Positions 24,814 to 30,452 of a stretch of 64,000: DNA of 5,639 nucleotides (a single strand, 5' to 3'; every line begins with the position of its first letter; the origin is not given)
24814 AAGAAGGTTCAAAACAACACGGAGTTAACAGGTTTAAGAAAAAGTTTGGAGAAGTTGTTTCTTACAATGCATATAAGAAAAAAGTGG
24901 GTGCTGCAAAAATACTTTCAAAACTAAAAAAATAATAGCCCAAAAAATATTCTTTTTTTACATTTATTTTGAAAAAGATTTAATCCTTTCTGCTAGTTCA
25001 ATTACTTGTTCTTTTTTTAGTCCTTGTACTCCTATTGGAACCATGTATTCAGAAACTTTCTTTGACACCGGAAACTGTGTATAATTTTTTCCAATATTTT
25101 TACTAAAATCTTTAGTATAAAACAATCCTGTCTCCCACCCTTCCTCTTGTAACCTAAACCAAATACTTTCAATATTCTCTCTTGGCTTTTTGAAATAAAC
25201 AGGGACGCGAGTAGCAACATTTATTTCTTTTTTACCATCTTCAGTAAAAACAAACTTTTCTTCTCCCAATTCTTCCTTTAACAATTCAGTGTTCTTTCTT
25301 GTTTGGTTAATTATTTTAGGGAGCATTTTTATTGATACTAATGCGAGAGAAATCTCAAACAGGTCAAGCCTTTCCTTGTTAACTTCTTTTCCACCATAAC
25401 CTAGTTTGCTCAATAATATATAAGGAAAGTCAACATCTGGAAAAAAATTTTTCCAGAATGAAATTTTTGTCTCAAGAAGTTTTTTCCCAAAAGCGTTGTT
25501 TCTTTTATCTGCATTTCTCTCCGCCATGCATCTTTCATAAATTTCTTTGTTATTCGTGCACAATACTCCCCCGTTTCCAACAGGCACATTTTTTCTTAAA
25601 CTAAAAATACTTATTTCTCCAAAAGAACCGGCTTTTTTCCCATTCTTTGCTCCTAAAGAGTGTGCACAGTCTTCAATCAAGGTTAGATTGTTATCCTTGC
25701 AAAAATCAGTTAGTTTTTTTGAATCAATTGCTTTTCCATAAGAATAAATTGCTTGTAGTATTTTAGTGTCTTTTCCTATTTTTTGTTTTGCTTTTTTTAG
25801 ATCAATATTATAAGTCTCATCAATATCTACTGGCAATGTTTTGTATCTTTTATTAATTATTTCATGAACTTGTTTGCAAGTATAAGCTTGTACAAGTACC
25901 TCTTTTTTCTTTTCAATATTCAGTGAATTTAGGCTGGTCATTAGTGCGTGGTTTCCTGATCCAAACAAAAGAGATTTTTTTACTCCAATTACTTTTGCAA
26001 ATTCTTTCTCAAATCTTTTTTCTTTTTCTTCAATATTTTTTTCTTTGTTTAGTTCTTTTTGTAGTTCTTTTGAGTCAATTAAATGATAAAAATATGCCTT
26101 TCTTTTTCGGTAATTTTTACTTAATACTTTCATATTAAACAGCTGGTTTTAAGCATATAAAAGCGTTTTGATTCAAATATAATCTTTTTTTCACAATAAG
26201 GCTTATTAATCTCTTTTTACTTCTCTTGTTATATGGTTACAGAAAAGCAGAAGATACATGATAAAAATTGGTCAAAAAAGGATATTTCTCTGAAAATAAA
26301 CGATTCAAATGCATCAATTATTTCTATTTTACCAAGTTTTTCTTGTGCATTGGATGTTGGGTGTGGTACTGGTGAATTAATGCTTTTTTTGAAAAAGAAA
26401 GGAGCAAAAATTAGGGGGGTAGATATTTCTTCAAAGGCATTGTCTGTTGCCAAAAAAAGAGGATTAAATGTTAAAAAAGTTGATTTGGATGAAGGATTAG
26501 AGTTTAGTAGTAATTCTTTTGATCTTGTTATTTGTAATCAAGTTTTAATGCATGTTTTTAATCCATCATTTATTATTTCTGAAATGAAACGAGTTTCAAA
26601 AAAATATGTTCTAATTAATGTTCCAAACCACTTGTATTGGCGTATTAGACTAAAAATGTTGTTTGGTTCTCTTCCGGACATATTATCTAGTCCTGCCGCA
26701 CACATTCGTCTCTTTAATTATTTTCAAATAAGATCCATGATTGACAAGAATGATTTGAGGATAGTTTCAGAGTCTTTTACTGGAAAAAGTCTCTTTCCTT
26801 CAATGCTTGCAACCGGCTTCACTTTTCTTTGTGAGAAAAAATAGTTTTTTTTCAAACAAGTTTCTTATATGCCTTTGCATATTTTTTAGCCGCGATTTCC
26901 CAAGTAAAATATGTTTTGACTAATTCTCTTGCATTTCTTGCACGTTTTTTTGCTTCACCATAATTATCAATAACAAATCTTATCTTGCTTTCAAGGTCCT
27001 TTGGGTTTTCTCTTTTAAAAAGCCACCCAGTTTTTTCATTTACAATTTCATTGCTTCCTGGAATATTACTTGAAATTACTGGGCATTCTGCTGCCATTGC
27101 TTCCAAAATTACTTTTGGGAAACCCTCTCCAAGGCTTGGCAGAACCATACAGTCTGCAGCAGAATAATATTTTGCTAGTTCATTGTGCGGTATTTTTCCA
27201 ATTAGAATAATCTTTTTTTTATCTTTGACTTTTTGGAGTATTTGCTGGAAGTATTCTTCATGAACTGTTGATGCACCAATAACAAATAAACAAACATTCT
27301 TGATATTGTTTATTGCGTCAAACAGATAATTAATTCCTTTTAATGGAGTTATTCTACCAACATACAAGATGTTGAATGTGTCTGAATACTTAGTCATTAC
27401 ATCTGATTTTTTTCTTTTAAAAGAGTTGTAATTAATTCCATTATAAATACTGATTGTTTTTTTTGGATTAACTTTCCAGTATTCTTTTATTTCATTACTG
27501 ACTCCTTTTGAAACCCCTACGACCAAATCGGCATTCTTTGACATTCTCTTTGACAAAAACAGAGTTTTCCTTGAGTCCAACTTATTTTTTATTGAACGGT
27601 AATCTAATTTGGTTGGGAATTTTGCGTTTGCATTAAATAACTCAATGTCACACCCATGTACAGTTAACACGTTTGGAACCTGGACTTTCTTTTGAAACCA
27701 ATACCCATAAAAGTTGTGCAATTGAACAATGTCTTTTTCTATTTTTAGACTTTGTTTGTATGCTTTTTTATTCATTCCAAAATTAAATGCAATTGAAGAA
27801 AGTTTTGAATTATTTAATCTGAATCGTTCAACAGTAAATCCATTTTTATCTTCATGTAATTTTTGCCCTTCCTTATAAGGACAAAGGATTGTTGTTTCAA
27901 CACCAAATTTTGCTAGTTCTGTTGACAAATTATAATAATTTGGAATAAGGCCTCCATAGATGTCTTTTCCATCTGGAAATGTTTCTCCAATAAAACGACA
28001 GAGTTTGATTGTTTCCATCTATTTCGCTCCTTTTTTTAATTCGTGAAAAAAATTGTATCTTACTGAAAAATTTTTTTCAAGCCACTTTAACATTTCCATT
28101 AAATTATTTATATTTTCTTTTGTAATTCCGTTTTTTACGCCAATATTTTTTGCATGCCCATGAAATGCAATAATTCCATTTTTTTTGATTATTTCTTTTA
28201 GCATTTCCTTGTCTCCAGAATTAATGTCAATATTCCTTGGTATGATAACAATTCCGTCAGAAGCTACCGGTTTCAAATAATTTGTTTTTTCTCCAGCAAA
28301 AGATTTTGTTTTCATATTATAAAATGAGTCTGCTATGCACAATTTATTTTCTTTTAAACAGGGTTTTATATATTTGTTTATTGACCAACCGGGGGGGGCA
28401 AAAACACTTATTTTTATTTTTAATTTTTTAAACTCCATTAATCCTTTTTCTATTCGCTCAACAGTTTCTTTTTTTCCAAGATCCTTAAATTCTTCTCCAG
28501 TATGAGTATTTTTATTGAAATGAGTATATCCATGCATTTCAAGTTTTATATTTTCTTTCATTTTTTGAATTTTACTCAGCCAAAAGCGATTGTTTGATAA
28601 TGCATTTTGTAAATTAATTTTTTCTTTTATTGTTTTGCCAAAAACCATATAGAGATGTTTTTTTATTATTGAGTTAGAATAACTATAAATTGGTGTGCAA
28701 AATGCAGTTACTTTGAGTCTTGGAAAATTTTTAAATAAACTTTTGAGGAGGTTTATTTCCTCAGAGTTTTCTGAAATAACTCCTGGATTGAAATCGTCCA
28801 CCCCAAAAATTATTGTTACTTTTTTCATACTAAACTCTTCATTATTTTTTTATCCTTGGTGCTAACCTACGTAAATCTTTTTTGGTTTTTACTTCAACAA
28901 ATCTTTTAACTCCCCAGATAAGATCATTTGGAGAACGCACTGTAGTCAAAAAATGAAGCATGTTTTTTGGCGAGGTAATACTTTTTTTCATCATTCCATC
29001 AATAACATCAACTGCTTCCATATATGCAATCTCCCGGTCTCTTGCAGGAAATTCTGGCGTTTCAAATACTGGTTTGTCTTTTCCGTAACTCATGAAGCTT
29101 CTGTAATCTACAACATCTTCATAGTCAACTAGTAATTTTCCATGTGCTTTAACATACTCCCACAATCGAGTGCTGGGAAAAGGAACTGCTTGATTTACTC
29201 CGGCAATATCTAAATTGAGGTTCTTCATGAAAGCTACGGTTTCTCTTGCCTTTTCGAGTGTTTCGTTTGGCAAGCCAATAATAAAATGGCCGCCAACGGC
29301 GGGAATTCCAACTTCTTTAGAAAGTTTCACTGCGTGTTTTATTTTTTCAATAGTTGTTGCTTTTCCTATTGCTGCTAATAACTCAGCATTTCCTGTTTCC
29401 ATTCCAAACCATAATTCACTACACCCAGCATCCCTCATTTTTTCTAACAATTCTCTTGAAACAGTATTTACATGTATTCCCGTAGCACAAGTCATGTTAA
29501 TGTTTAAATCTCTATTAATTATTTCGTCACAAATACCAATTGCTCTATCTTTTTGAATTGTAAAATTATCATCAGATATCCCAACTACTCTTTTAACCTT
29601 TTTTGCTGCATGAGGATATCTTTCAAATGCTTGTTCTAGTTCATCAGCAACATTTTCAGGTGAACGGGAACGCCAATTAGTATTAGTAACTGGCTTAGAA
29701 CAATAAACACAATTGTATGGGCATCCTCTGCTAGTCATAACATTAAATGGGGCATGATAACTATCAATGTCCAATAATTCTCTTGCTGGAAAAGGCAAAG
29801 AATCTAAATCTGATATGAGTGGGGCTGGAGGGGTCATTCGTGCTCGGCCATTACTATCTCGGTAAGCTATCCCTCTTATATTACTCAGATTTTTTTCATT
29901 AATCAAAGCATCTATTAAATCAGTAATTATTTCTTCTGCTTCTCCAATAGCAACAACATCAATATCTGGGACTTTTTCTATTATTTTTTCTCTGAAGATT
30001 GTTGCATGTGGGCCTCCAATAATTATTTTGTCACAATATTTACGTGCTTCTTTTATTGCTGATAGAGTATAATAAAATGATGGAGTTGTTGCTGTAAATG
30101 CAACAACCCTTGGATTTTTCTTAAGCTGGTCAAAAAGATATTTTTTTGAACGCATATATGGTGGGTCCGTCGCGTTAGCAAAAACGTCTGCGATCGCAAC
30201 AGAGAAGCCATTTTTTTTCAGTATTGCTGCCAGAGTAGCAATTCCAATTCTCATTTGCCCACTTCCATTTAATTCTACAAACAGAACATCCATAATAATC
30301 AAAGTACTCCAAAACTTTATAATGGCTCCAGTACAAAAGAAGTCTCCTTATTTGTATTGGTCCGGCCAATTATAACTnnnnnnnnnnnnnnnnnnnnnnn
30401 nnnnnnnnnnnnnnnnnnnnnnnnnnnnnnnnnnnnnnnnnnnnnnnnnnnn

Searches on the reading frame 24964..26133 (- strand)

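Call 3: search_protein_families(library=pfam, proteins=[window:24964-26133:-], max_evalue=0.01)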
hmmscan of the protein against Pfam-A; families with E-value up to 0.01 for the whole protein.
window:24964-26133:- (389 aa): 3 families
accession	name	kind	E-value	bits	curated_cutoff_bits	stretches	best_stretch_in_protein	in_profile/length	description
PF01041.23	DegT_DnrJ_EryC1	-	1.3e-44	153.3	19.8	1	36-384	24-359/360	DegT/DnrJ/EryC1/StrS aminotransferase family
PF00155.27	Aminotran_1_2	-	0.00022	21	19.7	1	39-169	45-199/361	Aminotransferase class I and II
PF01053.26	Cys_Met_Meta_PP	-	0.0054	15.8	27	1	38-126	54-141/381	Cys/Met metabolism PLP-dependent enzyme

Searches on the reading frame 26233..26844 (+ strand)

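Call 3: search_protein_families(library=pfam, proteins=[window:26233-26844:+], max_evalue=0.01)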
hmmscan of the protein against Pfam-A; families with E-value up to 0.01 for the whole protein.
window:26233-26844:+ (203 aa): 14 families
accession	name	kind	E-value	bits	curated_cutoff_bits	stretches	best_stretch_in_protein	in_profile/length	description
PF07021.18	MetW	-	1.3e-25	90.6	21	1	28-148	6-128/193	Methionine biosynthesis protein MetW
PF08241.18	Methyltransf_11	-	3.6e-19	69.6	21.2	1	40-124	1-89/95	Methyltransferase domain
PF13847.12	Methyltransf_31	-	1.7e-18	67.1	27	1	40-131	8-112/145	Methyltransferase domain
PF13649.12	Methyltransf_25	-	1.6e-16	61.2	27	1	40-123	2-94/97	Methyltransferase domain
PF13489.12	Methyltransf_23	-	4.4e-16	59.5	27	1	33-179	20-163/164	Methyltransferase domain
PF08242.18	Methyltransf_12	-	1.5e-14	54.9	30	1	40-121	1-91/98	Methyltransferase domain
PF05175.20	MTS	-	3.1e-06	27.4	23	1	31-102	25-105/170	Methyltransferase small domain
PF01209.24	Ubie_methyltran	-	8.8e-05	22.4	20.1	1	38-123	50-144/233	ubiE/COQ5 methyltransferase family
PF06325.19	PrmA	-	0.00035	20.6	22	1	39-103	165-234/296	Ribosomal protein L11 methyltransferase (PrmA)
PF03848.20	TehB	-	0.00047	20.1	20.4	1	28-123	24-125/193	Tellurite resistance protein TehB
PF02353.26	CMAS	-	0.0018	18.1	27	1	40-84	67-109/273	Mycolic acid cyclopropane synthetase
PF05724.17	TPMT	-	0.0019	18.4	26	1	11-102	8-105/218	Thiopurine S-methyltransferase (TPMT)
PF05401.17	NodS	-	0.0057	17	24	1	38-110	46-121/201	Nodulation protein S (NodS)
PF05219.18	DREV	-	0.0081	15.7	26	0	39-122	98-178/265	DREV methyltransferase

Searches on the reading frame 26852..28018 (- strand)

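Call 3: search_protein_families(library=pfam, proteins=[window:26852-28018:-], max_evalue=0.01)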
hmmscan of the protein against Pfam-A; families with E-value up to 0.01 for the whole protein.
window:26852-28018:- (388 aa): 7 families
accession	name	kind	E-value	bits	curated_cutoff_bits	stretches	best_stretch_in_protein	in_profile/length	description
PF00534.26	Glycos_transf_1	-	1.7e-34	119.2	26.4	1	203-365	4-171/172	Glycosyl transferases group 1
PF13692.12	Glyco_trans_1_4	-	1.8e-30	106.5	27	1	216-352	3-142/142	Glycosyl transferases group 1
PF20706.3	GT4-conflict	-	1.2e-18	67.8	26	1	155-379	139-384/385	Family 4 Glycosyltransferase in conflict systems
PF13439.12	Glyco_transf_4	-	5.8e-17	62.7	28.5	1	29-196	9-167/170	Glycosyltransferase Family 4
PF13524.12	Glyco_trans_1_2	-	5.5e-08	33.3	25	1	269-378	28-140/144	Glycosyl transferase-like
PF13477.12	Glyco_trans_4_2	-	1.4e-06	29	23.4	1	30-148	15-130/139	Glycosyl transferase 4-like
PF13579.12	Glyco_trans_4_4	-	7.6e-05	23.5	29.7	1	28-194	7-158/158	Glycosyl transferase 4-like domain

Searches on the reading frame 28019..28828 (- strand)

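Call 3: search_protein_families(library=pfam, proteins=[window:28019-28828:-], max_evalue=0.01)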
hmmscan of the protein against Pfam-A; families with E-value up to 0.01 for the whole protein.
window:28019-28828:- (269 aa): 1 family
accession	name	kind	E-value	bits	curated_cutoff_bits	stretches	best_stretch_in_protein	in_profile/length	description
PF10096.14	DUF2334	-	1.4e-18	67.7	26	1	66-243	43-199/203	Uncharacterized protein conserved in bacteria (DUF2334)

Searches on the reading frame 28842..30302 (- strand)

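Call 3: search_protein_families(library=pfam, proteins=[window:28842-30302:-], max_evalue=0.01)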
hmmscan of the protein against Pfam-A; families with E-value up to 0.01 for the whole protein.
window:28842-30302:- (486 aa): 3 families
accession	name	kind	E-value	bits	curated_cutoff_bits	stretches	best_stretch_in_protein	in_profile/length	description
PF04055.27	Radical_SAM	-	1.3e-23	84.4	29.5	1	190-358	3-165/166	Radical SAM superfamily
PF02310.24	B12-binding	-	2.5e-16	60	32.1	1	19-129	15-120/121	B12 binding domain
PF19864.5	Radical_SAM_N2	-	0.001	19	29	1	82-138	77-130/151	Radical SAM proteins, N-terminal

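Call 4: search_protein_families(library=ncbifam, proteins=[window:28842-30302:-], max_evalue=0.01)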
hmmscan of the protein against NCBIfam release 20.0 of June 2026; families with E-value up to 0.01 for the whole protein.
window:28842-30302:- (486 aa): 44 families (the best 25 are shown)
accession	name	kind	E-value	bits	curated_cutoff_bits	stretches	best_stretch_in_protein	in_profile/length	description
TIGR03471.1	HpnJ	equivalog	6.6e-54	183.5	577.6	1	66-400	71-403/472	hopanoid biosynthesis associated radical SAM protein HpnJ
NF050148.1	rSAM_ApyD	equivalog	6.1e-52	176.9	750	1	19-359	26-363/645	RiPP biosynthesis radical SAM protein ApyD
TIGR02026.1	BchE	equivalog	2e-51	175.4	481.35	1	20-394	24-396/497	magnesium-protoporphyrin IX monomethyl ester anaerobic oxidative cyclase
TIGR04014.1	B12_SAM_MJ_0865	equivalog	7.3e-36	123.9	360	1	81-385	59-359/434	methyl-coenzyme M reductase glutamine C-methyltransferase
NF038361.1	rSAM_Sden_1168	equivalog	1.8e-34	119.2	575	1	76-390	157-479/560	Sden_1168 family B12-binding radical SAM P-methyltransferase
TIGR04013.1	B12_SAM_MJ_1487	hypoth_equivalog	6.1e-34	117.5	251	2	48-225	26-192/382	TIGR04013 family B12-binding domain/radical SAM domain-containing protein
TIGR04479.1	bcpD_PhpK_rSAM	subfamily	6.9e-33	113.8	600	1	18-365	72-412/504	PhpK family radical SAM P-methyltransferase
TIGR04385.1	B12_rSAM_cofa1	equivalog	1.9e-32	113.1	450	1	18-362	20-364/438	B12 lower ligand biosynthesis radical SAM protein BzaD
TIGR04072.2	rSAM_ladder_B12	equivalog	1.3e-28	99.8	360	1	19-364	19-351/443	lipid biosynthesis B12-binding/radical SAM protein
TIGR03975.1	rSAM_ocin_1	subfamily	2.1e-24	86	281.85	1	60-362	125-430/606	RiPP maturation radical SAM C-methyltransferase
TIGR04367.1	HpnR_B12_rSAM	equivalog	4.3e-23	81.6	650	1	19-383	23-372/490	hopanoid C-3 methylase HpnR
NF033712.0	B12_rSAM_KedN5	subfamily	9.6e-21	73.6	700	1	63-251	62-255/624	KedN5 family methylcobalamin-dependent radical SAM C-methyltransferase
NF033070.1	rSAM_AprD4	equivalog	1.1e-20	74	500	1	161-404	165-410/456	AprD4 family radical SAM diol-dehydratase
TIGR04295.1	B12_rSAM_oligo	hypoth_equivalog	1.4e-17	63.6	400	1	64-338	75-339/422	TIGR04295 family B12-binding domain-containing radical SAM protein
TIGR04190.1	B12_SAM_Ta0216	equivalog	1.4e-17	63.5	500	1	18-363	37-395/554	TIGR04190 family B12-binding domain/radical SAM domain protein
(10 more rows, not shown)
